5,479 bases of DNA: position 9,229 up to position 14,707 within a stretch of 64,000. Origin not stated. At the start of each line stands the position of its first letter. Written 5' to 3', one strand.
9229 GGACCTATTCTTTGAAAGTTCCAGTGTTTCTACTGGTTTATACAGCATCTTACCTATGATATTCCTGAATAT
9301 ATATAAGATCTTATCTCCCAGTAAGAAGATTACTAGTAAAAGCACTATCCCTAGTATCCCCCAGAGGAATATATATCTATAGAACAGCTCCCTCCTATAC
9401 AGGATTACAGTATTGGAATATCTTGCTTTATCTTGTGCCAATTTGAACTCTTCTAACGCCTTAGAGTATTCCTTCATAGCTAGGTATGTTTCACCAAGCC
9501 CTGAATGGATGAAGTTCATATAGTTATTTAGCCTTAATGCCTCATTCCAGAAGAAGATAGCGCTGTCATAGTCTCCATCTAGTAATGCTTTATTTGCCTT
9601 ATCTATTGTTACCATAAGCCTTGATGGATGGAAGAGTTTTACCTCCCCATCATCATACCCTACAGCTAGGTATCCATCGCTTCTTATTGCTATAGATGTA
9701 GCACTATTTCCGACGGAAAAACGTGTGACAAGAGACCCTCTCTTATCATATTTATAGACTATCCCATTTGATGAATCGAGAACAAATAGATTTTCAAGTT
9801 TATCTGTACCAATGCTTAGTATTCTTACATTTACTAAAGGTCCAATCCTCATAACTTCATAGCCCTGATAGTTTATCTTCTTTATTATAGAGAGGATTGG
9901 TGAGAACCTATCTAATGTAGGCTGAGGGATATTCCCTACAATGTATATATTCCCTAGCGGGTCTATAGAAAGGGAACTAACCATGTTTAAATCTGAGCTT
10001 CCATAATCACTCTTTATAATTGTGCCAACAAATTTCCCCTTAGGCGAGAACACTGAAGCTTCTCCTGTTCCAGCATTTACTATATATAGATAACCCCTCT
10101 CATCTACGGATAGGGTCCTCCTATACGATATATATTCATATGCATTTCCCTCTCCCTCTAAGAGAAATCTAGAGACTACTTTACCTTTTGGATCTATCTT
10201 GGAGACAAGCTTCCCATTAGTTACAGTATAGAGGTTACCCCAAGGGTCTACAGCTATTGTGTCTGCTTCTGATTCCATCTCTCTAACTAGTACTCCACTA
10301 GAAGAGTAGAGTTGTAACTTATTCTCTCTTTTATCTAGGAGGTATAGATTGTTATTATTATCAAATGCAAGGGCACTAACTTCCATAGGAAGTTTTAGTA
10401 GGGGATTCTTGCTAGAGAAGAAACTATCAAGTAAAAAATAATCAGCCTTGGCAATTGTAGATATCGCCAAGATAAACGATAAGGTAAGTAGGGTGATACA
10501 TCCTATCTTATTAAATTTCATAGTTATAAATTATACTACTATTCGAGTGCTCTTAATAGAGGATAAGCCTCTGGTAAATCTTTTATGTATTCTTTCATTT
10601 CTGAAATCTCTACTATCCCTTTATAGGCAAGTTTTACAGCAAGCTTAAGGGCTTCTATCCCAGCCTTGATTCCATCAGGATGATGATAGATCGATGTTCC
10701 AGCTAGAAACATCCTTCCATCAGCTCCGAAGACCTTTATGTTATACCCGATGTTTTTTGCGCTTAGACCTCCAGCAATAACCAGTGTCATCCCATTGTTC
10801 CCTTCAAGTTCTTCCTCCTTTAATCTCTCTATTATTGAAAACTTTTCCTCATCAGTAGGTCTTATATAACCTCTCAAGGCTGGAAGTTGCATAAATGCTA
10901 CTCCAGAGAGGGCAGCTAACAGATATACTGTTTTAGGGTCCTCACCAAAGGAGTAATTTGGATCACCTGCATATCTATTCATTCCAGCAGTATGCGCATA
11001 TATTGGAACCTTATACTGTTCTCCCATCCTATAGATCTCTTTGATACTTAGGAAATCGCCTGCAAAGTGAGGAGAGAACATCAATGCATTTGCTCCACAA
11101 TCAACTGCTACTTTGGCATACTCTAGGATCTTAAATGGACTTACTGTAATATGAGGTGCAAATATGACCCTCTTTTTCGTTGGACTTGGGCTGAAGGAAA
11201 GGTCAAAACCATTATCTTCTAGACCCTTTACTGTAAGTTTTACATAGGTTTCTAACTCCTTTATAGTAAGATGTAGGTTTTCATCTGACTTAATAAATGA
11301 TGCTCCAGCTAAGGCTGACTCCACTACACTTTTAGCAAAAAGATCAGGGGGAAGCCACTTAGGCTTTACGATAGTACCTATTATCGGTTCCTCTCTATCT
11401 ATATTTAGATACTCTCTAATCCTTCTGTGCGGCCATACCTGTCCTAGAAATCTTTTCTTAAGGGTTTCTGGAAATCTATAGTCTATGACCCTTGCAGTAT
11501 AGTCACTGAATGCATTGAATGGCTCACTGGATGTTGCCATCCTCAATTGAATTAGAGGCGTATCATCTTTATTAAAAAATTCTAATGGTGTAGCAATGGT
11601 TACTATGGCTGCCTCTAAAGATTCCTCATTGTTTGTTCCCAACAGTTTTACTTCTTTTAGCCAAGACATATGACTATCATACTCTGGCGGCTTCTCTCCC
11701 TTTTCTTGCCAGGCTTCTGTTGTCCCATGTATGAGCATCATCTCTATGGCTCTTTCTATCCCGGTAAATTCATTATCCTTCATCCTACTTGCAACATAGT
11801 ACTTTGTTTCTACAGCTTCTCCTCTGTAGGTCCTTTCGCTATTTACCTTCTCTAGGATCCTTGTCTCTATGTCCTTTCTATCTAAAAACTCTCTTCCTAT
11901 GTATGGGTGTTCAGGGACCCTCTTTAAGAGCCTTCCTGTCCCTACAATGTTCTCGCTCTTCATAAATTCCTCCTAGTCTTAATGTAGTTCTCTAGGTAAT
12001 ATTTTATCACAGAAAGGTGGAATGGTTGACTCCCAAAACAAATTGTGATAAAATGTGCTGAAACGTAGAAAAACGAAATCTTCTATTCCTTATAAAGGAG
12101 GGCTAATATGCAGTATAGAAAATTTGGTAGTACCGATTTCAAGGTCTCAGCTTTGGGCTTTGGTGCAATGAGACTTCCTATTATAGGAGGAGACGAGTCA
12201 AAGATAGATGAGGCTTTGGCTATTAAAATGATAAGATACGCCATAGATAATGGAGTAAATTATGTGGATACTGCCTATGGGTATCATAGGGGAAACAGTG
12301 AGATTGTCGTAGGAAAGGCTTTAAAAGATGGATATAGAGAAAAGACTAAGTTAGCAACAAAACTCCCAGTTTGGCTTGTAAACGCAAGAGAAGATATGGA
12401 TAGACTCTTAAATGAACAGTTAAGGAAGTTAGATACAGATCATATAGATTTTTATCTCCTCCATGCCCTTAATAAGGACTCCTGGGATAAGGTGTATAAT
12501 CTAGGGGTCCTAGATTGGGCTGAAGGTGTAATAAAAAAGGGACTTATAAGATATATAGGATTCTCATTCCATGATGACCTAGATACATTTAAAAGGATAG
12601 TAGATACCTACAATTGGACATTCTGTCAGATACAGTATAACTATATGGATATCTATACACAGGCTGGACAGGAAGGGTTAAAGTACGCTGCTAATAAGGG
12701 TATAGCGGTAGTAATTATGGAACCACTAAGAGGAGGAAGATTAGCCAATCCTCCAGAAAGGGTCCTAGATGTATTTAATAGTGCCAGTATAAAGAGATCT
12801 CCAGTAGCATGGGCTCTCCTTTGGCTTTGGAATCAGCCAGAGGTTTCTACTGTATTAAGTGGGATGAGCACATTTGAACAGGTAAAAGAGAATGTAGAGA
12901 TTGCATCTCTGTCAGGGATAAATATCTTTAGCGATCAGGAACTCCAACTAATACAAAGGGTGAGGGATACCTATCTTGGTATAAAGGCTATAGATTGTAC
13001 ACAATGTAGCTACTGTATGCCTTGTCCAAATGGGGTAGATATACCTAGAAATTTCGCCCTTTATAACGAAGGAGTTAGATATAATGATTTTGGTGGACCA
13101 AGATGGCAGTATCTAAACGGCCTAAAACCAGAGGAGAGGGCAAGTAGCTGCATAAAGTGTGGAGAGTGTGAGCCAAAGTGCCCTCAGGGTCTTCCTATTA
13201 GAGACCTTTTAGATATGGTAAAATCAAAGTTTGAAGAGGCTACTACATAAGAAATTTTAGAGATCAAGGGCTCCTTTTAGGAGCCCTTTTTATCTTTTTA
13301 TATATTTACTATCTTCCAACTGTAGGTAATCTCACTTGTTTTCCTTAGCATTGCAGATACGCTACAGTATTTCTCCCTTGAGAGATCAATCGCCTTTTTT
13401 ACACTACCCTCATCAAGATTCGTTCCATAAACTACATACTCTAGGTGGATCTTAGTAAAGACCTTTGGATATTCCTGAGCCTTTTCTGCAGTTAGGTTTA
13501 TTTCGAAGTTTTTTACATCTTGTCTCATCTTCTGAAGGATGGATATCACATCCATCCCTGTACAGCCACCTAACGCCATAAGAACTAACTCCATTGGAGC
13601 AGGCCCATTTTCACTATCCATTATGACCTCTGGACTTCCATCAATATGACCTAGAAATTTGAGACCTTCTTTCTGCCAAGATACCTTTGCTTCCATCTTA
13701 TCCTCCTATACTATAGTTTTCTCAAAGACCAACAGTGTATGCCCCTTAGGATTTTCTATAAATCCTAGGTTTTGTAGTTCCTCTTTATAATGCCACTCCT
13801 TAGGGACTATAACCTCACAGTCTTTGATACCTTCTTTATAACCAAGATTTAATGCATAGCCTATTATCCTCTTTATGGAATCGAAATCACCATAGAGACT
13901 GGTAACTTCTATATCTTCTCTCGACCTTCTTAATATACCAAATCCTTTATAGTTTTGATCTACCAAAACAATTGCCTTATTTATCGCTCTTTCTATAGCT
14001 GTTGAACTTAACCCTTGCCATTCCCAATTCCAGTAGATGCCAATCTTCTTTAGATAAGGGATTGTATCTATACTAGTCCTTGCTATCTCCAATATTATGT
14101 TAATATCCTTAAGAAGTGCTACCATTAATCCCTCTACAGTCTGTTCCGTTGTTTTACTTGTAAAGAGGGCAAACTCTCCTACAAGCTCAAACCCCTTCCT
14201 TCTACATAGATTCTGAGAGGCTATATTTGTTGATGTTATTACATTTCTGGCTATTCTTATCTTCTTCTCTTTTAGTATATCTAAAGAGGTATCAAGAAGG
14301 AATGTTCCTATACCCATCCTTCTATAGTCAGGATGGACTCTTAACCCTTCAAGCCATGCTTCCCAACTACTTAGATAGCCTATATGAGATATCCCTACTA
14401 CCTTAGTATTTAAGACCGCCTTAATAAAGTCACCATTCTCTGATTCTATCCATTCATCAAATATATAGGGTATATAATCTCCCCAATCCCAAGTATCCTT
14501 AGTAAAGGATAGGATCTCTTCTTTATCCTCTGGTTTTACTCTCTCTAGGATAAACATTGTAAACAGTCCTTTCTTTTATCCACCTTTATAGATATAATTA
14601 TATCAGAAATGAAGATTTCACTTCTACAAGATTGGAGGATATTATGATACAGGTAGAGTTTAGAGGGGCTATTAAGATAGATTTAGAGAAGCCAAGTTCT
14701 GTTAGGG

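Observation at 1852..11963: Eight-gene minus-strand string: RuBisCO-like protein, YknW/X/Z-like envelope module and orphan MalF/MalG permeases, with no ATPase or binding protein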

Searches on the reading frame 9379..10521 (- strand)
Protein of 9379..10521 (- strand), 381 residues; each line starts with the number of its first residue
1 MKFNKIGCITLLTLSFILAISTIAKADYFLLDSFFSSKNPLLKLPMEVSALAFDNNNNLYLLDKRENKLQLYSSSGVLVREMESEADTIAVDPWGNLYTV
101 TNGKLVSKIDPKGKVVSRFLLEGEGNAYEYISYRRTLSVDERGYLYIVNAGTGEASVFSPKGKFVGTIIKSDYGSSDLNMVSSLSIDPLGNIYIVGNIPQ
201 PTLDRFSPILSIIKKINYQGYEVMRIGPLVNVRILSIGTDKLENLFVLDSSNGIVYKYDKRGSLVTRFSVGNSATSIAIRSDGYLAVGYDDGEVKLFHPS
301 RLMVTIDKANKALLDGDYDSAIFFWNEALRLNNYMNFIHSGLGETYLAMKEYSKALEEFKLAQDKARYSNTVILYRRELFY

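Call 93: search_solved_structures(query=window:9379-10521:-, max_evalue=0.1)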
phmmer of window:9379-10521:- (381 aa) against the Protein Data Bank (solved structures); distinct sequences matched with E-value up to 0.1: 27.
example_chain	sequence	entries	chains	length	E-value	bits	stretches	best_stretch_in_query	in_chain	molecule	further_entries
6d69_A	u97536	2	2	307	1.6e-13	53.9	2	101-194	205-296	NHL Repeat Region of D. melanogaster Thin | Thin, isoform D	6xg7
9qhb_A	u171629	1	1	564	8.3e-07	31.8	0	310-363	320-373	Engineered tetratricopeptide repeat protein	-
8bu0_A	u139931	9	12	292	1.7e-06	30.8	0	310-363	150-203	Consensus tetratricopeptide repeat protein | Crystal structure of an 8-repeat consensus TPR superhelix with Zinc. | Monomer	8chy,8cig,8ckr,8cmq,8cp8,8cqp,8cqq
9gzg_A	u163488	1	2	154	5.8e-05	25.8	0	315-363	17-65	Engineered CTPR protein with glutamic acids for conductivity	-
7qrw_A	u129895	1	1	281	6.5e-05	25.6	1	52-206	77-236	Isoform 4 of Tripartite motif-containing protein 3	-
7obi_A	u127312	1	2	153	0.00016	24.4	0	313-363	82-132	CTPR-rv4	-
9qhc_A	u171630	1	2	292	0.0002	24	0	310-363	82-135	Engineered tetratricopeptide repeat protein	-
7b2r_A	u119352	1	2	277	0.00029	23.5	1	88-195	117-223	Tripartite motif-containing protein 2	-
7b96_A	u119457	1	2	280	0.0003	23.4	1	87-195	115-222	Isoform 2 of Tripartite motif-containing protein 2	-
7qrv_A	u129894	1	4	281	0.0003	23.4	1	88-195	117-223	Tripartite motif-containing protein 2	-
2fo7_A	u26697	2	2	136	0.00061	22.4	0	310-362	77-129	SYNTHETIC CONSENSUS TPR PROTEIN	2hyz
8ch0_A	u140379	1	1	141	0.00078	22.1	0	310-362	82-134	Consensus tetratricopeptide repeat protein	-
9m58_A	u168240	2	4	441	0.0014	21.2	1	101-267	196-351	Superoxide dismutase (SodC), Cu-Zn family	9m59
7kw7_E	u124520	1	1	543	0.0018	20.9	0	307-358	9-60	Stress-induced-phosphoprotein 1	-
6xt9_D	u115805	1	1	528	0.0027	20.3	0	311-374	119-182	Bardet-Biedl syndrome 4 protein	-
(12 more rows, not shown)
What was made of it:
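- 8686..10521 (-): Fusion of a signal peptide, an NHL beta-propeller, TPR repeats and a C-terminal Yip1 membrane domain, 611 aa. PDB matches: Thin NHL at E 1.6e-13 and consensus TPR at ~1e-6 (call 93).
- Checked: Its NHL and TPR parts are confirmed against PDB sequences (call 93).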

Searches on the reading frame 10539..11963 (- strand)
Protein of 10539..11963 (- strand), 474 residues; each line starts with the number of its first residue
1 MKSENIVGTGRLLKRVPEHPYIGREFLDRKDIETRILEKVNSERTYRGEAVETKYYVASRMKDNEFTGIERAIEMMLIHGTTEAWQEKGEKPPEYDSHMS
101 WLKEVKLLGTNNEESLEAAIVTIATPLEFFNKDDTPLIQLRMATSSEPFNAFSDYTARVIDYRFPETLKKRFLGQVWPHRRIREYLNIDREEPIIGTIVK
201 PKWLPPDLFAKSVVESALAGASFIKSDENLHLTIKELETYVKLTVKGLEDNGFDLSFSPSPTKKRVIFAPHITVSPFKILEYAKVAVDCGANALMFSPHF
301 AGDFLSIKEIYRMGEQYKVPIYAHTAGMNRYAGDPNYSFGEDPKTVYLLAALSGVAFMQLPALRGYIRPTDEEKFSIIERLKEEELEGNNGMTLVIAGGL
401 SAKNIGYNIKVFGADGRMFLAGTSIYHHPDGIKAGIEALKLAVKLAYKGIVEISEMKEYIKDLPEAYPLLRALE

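Call 4: search_protein_families(library=pfam, proteins=[window:10539-11963:-], max_evalue=0.01)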
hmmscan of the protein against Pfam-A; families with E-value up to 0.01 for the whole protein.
window:10539-11963:- (474 aa): 1 family
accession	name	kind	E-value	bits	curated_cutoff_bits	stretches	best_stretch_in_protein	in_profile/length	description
PF00016.26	RuBisCO_large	-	2.2e-13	50.6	30.1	1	184-455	7-285/299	Ribulose bisphosphate carboxylase large chain, catalytic domain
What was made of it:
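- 10539..11963 (-): Divergent RuBisCO-like protein, 474 aa. It is an adjacent and possibly co-transcribed neighbour, not part of the conserved module. Pfam RuBisCO_large, 50.6 bits (call 4).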

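Call 29: search_protein_families(library=ncbifam, proteins=[window:10539-11963:-], max_evalue=0.01)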
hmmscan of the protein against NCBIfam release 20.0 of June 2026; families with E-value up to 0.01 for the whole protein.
window:10539-11963:- (474 aa): 6 families
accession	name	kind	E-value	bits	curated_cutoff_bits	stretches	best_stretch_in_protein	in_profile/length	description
NF007095.0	PRK09549.1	equivalog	2.7e-21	75.6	409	1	67-456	15-387/407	2,3-diketo-5-methylthiopentyl-1-phosphate enolase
NF003252.0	PRK04208.1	subfamily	1.8e-19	69.6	438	1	114-459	85-433/468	ribulose-bisphosphate carboxylase large subunit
TIGR03326.1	rubisco_III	equivalog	4.4e-19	68.6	497.45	1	116-464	71-420/426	type III ribulose-bisphosphate carboxylase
TIGR03332.1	salvage_mtnW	equivalog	9.7e-18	64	513.6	1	113-446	67-383/407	2,3-diketo-5-methylthiopentyl-1-phosphate enolase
NF042437.1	OxoIsoapPDcar_OiaX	equivalog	4.5e-12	45.5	700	1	112-459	67-400/412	3-oxo-isoapionate-4-phosphate decarboxylase OiaX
NF010002.0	PRK13475.1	equivalog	1.4e-09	37.2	489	1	118-229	78-195/459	ribulose-bisphosphate carboxylase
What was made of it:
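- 10539..11963 (-): All NCBIfam class models score far below their cut-offs (call 29).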

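Call 32: search_solved_structures(query=window:10539-11963:-, max_evalue=0.00001, show_alignments=1)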
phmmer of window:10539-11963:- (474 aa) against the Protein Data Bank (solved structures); distinct sequences matched with E-value up to 0.00001: 25.
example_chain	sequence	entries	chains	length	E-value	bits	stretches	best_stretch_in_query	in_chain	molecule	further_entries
2oek_A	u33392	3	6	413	1.7e-16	63.3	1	114-446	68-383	2,3-diketo-5-methylthiopentyl-1-phosphate enolase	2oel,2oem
3fk4_A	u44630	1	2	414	1.8e-15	59.9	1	115-445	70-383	RuBisCO-like protein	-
2oej_A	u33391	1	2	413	4.2e-15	58.7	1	114-446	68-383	2,3-diketo-5-methylthiopentyl-1-phosphate enolase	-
6hun_A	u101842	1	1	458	2e-13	53.2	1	118-455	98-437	Ribulose bisphosphate carboxylase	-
2cwx_A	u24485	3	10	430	1.4e-11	47.2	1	117-465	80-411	Ribulose bisphosphate carboxylase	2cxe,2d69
2zvi_A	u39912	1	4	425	8.4e-11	44.6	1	109-464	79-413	2,3-diketo-5-methylthiopentyl-1-phosphate enolase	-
3kdo_A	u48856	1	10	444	1.2e-09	40.8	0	120-332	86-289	Ribulose bisphosphate carboxylase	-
3a13_A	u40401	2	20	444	1.3e-09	40.7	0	120-328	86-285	Ribulose bisphosphate carboxylase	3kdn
1geh_A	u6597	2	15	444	1.3e-09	40.7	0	120-328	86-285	RIBULOSE-1,5-BISPHOSPHATE CARBOXYLASE/OXYGENASE | Ribulose bisphosphate carboxylase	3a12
3wqp_A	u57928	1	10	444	1.5e-09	40.5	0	120-326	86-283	Ribulose bisphosphate carboxylase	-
1ykw_A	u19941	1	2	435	2.3e-09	39.8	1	156-450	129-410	RuBisCO-like protein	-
9dyp_A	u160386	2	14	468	2.9e-09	39.5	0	121-229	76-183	ribulose-1,5-bisphosphate carboxylase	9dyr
1tel_A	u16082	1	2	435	3.4e-09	39.3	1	156-450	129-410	ribulose bisphosphate carboxylase, large subunit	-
8vgs_A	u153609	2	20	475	8.7e-09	37.9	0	156-229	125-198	Ribulose bisphosphate carboxylase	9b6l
9z01_A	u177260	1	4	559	1.5e-08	37.2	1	68-416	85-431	Ribulose bisphosphate carboxylase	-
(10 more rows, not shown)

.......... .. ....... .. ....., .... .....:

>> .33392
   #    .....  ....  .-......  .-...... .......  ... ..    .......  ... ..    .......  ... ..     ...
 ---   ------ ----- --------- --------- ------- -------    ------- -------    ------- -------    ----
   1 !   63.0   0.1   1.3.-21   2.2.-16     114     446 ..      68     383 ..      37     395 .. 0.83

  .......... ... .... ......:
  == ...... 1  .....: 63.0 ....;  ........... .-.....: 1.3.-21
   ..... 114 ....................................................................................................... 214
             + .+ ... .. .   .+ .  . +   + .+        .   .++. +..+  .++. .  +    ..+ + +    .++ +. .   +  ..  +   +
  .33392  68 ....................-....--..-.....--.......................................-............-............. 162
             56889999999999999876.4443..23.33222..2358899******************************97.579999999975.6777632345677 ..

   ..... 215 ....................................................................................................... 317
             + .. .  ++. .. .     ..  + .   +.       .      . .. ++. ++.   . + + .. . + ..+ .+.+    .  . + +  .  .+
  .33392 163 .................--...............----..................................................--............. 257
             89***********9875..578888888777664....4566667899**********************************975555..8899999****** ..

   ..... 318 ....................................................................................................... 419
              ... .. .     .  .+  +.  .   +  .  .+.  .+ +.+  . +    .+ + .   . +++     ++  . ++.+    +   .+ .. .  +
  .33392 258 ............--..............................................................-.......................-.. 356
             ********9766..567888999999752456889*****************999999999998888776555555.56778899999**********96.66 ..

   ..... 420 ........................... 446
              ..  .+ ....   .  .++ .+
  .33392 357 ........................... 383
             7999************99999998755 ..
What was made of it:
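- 10539..11963 (-): The best PDB match is DK-MTP-1-P enolase at 63 bits, with KPK and K-x-D-E motifs present (call 32).
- On RuBisCO-like protein (form IV): The best PDB match scores 63 bits (call 32).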

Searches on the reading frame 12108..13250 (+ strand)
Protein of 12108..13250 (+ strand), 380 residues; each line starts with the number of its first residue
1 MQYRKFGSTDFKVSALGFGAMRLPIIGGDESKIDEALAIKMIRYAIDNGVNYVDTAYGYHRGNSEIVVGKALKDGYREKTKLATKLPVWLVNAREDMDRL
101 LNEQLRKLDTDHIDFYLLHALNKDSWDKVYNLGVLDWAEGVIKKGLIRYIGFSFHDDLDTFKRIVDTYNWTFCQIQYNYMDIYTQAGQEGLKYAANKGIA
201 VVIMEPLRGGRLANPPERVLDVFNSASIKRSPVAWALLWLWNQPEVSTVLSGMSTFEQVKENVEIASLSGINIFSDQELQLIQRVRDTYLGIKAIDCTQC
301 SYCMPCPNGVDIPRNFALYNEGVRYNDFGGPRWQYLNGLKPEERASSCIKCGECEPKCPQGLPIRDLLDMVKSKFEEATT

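Call 9: search_protein_families(library=pfam, proteins=[window:12108-13250:+], max_evalue=0.001)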
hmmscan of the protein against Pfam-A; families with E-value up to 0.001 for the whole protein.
window:12108-13250:+ (380 aa): 5 families
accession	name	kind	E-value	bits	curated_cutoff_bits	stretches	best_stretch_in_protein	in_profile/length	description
PF00248.27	Aldo_ket_red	-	8.9e-41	140.3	24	1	16-268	2-276/291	Aldo/keto reductase family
PF13187.11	Fer4_9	-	2.3e-10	40.8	27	1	296-361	1-50/52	4Fe-4S dicluster domain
PF13534.11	Fer4_17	-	2.1e-09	38.2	22.2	1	297-362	2-60/61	4Fe-4S dicluster domain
PF13746.11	Fer4_18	-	7.4e-07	29.8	27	0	270-315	34-80/114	4Fe-4S dicluster domain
PF13183.11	Fer4_8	-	1.2e-06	29.4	27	1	295-362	3-68/68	4Fe-4S dicluster domain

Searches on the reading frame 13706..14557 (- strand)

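Call 9: search_protein_families(library=pfam, proteins=[window:13706-14557:-], max_evalue=0.001)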
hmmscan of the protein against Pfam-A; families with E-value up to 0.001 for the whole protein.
window:13706-14557:- (283 aa): 4 families
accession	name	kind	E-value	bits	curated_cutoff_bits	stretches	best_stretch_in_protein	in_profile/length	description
PF00583.31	Acetyltransf_1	-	3.9e-14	53.4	20.7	1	22-123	13-116/116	Acetyltransferase (GNAT) family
PF13508.13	Acetyltransf_7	-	6.7e-09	36.4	27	1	42-124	3-83/84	Acetyltransferase (GNAT) domain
PF13673.13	Acetyltransf_10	-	3.8e-06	27.3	23.6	1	35-127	24-111/128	Acetyltransferase (GNAT) domain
PF13302.13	Acetyltransf_3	-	0.00012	23.2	25.4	1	3-124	3-138/138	Acetyltransferase (GNAT) domain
